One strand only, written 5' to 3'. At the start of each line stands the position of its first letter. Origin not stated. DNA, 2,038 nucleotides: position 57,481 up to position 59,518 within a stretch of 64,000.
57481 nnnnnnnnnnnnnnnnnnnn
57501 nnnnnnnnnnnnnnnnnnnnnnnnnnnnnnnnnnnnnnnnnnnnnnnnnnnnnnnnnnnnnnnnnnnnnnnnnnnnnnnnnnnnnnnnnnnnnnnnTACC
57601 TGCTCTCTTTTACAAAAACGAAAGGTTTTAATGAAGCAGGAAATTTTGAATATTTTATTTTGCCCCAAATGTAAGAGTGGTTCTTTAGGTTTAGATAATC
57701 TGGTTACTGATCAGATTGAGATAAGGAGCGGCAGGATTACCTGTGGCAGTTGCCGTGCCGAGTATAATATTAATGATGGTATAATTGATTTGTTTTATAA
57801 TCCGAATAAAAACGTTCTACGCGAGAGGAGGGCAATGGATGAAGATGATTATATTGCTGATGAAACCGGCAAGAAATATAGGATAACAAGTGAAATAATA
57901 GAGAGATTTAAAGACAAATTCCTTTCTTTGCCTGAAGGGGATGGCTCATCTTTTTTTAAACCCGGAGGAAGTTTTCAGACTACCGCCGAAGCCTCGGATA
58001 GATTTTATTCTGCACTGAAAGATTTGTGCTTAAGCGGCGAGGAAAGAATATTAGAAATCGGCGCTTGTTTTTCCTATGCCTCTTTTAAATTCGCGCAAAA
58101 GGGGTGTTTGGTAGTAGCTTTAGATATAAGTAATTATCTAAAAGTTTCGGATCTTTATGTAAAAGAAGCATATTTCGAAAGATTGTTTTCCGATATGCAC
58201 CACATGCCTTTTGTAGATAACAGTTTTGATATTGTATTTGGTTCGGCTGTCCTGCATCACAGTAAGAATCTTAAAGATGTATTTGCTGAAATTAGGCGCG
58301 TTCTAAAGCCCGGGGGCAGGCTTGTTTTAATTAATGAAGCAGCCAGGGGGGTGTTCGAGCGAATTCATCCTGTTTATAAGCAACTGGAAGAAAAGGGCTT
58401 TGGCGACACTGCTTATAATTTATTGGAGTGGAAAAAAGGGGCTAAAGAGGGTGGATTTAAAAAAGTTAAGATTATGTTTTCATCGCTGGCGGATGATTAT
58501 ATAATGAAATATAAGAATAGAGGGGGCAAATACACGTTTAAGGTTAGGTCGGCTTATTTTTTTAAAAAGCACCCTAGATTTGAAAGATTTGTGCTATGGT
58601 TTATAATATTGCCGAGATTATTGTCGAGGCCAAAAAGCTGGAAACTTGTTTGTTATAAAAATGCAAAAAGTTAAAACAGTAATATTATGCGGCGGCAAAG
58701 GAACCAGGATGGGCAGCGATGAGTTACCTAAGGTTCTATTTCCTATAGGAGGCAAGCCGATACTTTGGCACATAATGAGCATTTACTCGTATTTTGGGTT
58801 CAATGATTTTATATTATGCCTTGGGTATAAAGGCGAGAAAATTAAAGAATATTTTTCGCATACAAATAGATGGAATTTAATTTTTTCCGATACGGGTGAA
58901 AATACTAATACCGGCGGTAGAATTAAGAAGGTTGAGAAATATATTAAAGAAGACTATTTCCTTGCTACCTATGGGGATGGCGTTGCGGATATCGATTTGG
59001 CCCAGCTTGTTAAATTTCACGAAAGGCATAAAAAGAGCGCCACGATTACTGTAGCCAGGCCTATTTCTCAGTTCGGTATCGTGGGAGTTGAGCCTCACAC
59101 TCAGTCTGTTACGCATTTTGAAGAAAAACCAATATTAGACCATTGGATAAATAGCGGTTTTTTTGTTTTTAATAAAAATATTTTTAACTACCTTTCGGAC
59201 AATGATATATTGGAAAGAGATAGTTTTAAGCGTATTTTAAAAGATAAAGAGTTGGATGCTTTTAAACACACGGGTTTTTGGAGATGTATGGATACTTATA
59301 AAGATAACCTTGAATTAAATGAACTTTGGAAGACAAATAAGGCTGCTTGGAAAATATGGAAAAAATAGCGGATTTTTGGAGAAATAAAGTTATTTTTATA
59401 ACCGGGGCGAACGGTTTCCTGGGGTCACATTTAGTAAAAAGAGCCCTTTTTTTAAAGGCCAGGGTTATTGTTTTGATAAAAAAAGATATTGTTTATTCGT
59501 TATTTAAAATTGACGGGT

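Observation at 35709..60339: CDP-hexose branch with a TcaB9-like C-methyltransferase: predicted C-branched deoxy(amino)sugar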

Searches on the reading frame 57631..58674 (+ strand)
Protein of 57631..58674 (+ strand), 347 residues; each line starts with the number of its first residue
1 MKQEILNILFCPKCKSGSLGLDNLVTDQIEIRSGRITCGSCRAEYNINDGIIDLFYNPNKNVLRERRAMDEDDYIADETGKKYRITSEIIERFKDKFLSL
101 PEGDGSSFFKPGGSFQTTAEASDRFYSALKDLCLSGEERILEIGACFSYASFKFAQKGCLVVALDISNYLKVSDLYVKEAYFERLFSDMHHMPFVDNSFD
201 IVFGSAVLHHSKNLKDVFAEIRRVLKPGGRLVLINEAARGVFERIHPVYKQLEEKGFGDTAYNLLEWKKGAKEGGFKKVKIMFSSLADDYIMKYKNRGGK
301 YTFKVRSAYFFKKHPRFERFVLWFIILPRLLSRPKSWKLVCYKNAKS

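Call 6: search_protein_families(library=pfam, proteins=[window:57631-58674:+])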
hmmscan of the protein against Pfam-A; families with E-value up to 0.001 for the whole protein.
window:57631-58674:+ (347 aa): 10 families
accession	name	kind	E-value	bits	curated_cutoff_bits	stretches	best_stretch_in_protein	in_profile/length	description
PF08241.18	Methyltransf_11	-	5.1e-19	69.1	21.2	1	141-233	1-95/95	Methyltransferase domain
PF13649.12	Methyltransf_25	-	4.1e-12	47.1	27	1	140-229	1-97/97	Methyltransferase domain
PF13847.12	Methyltransf_31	-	3.4e-11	43.5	27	1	136-237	3-113/145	Methyltransferase domain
PF08242.18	Methyltransf_12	-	4.2e-09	37.5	30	1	141-231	1-98/98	Methyltransferase domain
PF01209.24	Ubie_methyltran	-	6.8e-07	29.3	20.1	1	158-242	72-159/233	ubiE/COQ5 methyltransferase family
PF05148.21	Methyltransf_8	-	1.9e-06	28.3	27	1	164-261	88-182/219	Hypothetical methyltransferase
PF03966.22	Trm112p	-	1.3e-05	25.4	22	1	3-50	2-40/40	Trm112p-like protein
PF08003.17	Methyltransf_9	-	6.6e-05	22.5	23.8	1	137-282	116-266/315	Protein of unknown function (DUF1698)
PF13489.12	Methyltransf_23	-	7.2e-05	23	27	1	137-235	23-118/164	Methyltransferase domain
PF20922.3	Anamorsin_N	-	0.00036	20.7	27.1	1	190-236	43-90/163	Anamorsin, N-terminal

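Call 7: search_protein_families(library=ncbifam, proteins=[window:57631-58674:+])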
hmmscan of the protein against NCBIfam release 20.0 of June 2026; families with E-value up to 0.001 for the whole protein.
window:57631-58674:+ (347 aa): 31 families (the best 25 are shown)
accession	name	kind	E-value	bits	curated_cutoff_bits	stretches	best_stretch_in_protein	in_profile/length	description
NF001241.0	PRK00216.1-2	equivalog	6e-14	52.2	327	1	131-251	46-164/231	demethylmenaquinone methyltransferase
TIGR02072.1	BioC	equivalog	2.9e-12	46.9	184.95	1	125-281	23-176/244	malonyl-ACP O-methyltransferase BioC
NF038101.1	Trm112_arch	equivalog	4.3e-12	46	77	1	1-55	1-54/59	methytransferase partner Trm112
NF045667.1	MTase_DVU1556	equivalog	1.5e-10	40.9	155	1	129-276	15-160/213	DVU_1556 family methyltransferase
NF041675.1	sarc_dimgly_tmase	equivalog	5.7e-10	39.6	550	1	122-261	54-199/278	sarcosine/dimethylglycine N-methyltransferase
NF007610.0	PRK10258.1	equivalog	1.6e-09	37.4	342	1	137-255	43-159/251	malonyl-ACP O-methyltransferase BioC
NF043040.1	corrin_prot_MT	hypoth_equivalog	1.8e-08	34.1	180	1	118-238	23-152/216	corrinoid protein-associated methyltransferase CpaM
NF052510.1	methyltran_MpqE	exception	4.1e-08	32.9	335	1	158-249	71-166/234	methyl-plastoquinone biosynthesis methyltransferase MpqE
TIGR00452.1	TIGR00452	equivalog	5.8e-08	31.9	275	1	136-234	117-220/316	tRNA 5-methoxyuridine(34)/uridine 5-oxyacetic acid(34) synthase CmoB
NF004452.0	PRK05785.1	equivalog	7.3e-08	32.2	207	1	151-226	66-138/228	hypothetical protein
TIGR01934.1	MenG_MenH_UbiE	subfamily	7.6e-08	31.9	158.35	1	137-249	40-156/223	ubiquinone/menaquinone biosynthesis methyltransferase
NF001240.0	PRK00216.1-1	equivalog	1.4e-07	30.8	378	1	183-250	118-184/251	bifunctional demethylmenaquinone methyltransferase/2-methoxy-6-polyprenyl-1,4-benzoquinol methylase UbiE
NF045823.1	PthPhpthDimycoMt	equivalog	2.5e-07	30.1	300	1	187-232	120-165/256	phthiotriol/phenolphthiotriol dimycocerosates methyltransferase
NF047649.1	MTase_UXPK_star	exception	2.6e-07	30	460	1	187-234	135-182/283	methyltransferase/UXPK-star double selenoprotein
NF008823.0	PRK11873.1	subfamily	3e-07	30.2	263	1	187-233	135-181/272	arsenite methyltransferase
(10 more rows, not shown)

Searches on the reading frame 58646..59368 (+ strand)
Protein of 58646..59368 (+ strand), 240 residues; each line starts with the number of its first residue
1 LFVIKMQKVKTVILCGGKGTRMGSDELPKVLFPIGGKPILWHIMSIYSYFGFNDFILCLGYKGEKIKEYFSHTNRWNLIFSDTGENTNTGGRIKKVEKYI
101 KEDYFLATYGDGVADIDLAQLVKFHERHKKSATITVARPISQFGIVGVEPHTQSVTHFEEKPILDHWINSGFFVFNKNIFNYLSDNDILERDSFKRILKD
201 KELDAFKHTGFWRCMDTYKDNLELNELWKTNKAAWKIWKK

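Call 6: search_protein_families(library=pfam, proteins=[window:58646-59368:+])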
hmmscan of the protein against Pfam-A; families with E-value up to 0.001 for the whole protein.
window:58646-59368:+ (240 aa): 2 families
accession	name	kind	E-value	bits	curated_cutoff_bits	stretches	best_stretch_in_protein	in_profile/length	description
PF00483.29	NTP_transferase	-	7.9e-25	88.3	21.2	1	10-201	1-213/245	Nucleotidyl transferase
PF12804.13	NTP_transf_3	-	2.9e-11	44.2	27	1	12-137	2-121/160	MobA-like NTP transferase domain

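Call 7: search_protein_families(library=ncbifam, proteins=[window:58646-59368:+])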
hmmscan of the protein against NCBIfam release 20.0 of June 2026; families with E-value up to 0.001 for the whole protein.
window:58646-59368:+ (240 aa): 38 families (the best 25 are shown)
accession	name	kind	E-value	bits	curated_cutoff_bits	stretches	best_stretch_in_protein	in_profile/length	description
TIGR02623.1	G1P_cyt_trans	equivalog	2.5e-74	249.9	300.25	2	72-238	89-255/255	glucose-1-phosphate cytidylyltransferase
TIGR03992.1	Arch_glmU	subfamily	1.4e-27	96.6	292.1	1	10-225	2-224/393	bifunctional sugar-1-phosphate nucleotidylyltransferase/acetyltransferase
NF052502.1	man1P_GTase_Rv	exception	5.2e-25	88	440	1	10-220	2-222/352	mannose-1-phosphate guanylyltransferase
NF049965.1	GlMnHpPGnyltfHddC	equivalog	6.2e-23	81.6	300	1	10-199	2-188/221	D-glycero-D-manno-heptose 1-phosphate guanosyltransferase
NF041313.1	UDPGP_AglF_Halo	equivalog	3.7e-18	65.8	400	1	10-182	2-181/234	UTP--glucose-1-phosphate uridylyltransferase AglF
NF045761.1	NAMPUrTaseMurU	equivalog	2.6e-17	63.4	250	1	10-220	2-219/226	N-acetylmuramate alpha-1-phosphate uridylyltransferase MurU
TIGR01173.1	glmU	equivalog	1.9e-16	60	366.85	1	10-177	2-174/452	bifunctional UDP-N-acetylglucosamine diphosphorylase/glucosamine-1-phosphate N-acetyltransferase GlmU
NF041173.1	Sug_nt_acttase_Thmprot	equivalog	2.1e-14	53.3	600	1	10-226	2-225/405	bifunctional sugar-1-phosphate nucleotidylyltransferase/acetyltransferase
NF010934.1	PRK14354.1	equivalog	1.4e-13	50.2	450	1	11-176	2-173/447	bifunctional UDP-N-acetylglucosamine diphosphorylase/glucosamine-1-phosphate N-acetyltransferase GlmU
TIGR01208.1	rmlA_long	equivalog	3.9e-13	49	320.25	1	10-226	1-232/353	glucose-1-phosphate thymidylyltransferase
NF010940.0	PRK14360.1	equivalog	9.9e-12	44.1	602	1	10-142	3-136/452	bifunctional UDP-N-acetylglucosamine diphosphorylase/glucosamine-1-phosphate N-acetyltransferase GlmU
NF010935.0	PRK14355.1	equivalog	1.1e-11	44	718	1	6-143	1-139/459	bifunctional UDP-N-acetylglucosamine diphosphorylase/glucosamine-1-phosphate N-acetyltransferase GlmU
NF010933.0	PRK14353.1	equivalog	3.2e-11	42.5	505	1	7-136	4-132/453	bifunctional UDP-N-acetylglucosamine diphosphorylase/glucosamine-1-phosphate N-acetyltransferase GlmU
NF010939.0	PRK14359.1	equivalog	6.1e-11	41.6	592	1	8-180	2-175/430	bifunctional UDP-N-acetylglucosamine diphosphorylase/glucosamine-1-phosphate N-acetyltransferase GlmU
NF041135.1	IPPtranDIPPsyn_Thcocales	equivalog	7.6e-11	41.6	580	1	10-220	2-209/419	bifunctional L-myo-inositol-1-phosphate cytidylyltransferase/CDP-L-myo-inositol myo-inositolphosphotransferase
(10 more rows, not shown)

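Call 17: search_solved_structures(query=window:58661-59368:+, show_alignments=1)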
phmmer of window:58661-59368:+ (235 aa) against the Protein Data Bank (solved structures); distinct sequences matched with E-value up to 0.001: 42.
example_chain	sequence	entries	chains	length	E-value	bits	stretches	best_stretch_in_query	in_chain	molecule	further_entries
1tzf_A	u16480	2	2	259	3.2e-61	210.3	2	62-234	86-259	Glucose-1-phosphate cytidylyltransferase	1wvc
7whr_B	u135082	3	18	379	5.4e-20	75.3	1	3-215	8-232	Nucleotidyl transferase family protein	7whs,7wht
8x7s_B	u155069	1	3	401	4.4e-16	62.5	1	4-182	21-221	UTP--glucose-1-phosphate uridylyltransferase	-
7d72_K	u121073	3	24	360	2.6e-15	60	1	5-216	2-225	Mannose-1-phosphate guanyltransferase beta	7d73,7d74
7x8j_A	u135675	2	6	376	7.2e-15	58.5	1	4-215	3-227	Mannose-1-phosphate guanylyltransferase 1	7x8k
8yre_D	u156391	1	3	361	9.5e-15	58.1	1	5-215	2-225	Mannose-1-phosphate guanylyltransferase 1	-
5xhw_A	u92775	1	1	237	2.1e-13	53.8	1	6-187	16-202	Putative 6-deoxy-D-mannoheptose pathway protein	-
6jq8_A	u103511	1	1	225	2.3e-13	53.6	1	6-187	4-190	Putative 6-deoxy-D-mannoheptose pathway protein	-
5vmk_A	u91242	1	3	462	4.6e-10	42.8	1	6-153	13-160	Bifunctional protein GlmU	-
3fww_A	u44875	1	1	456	1.5e-09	41.1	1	4-114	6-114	Bifunctional protein glmU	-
4fce_A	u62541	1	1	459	1.5e-09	41.1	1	4-114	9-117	Bifunctional protein GlmU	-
4aaw_A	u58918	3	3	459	3.4e-09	39.9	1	7-179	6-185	BIFUNCTIONAL PROTEIN GLMU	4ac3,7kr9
1g95_A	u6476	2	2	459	5.4e-09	39.3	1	7-179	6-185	N-ACETYLGLUCOSAMINE-1-PHOSPHATE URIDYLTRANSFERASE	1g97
1hm0_A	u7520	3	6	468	5.6e-09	39.2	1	7-179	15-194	N-ACETYLGLUCOSAMINE 1-PHOSPHATE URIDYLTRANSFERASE | UDP-N-ACETYLGLUCOSAMINE-1-PHOSPHATE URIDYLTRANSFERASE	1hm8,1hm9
4y7t_A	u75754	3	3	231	1.2e-08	38.2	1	5-116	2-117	Nucleotidyl transferase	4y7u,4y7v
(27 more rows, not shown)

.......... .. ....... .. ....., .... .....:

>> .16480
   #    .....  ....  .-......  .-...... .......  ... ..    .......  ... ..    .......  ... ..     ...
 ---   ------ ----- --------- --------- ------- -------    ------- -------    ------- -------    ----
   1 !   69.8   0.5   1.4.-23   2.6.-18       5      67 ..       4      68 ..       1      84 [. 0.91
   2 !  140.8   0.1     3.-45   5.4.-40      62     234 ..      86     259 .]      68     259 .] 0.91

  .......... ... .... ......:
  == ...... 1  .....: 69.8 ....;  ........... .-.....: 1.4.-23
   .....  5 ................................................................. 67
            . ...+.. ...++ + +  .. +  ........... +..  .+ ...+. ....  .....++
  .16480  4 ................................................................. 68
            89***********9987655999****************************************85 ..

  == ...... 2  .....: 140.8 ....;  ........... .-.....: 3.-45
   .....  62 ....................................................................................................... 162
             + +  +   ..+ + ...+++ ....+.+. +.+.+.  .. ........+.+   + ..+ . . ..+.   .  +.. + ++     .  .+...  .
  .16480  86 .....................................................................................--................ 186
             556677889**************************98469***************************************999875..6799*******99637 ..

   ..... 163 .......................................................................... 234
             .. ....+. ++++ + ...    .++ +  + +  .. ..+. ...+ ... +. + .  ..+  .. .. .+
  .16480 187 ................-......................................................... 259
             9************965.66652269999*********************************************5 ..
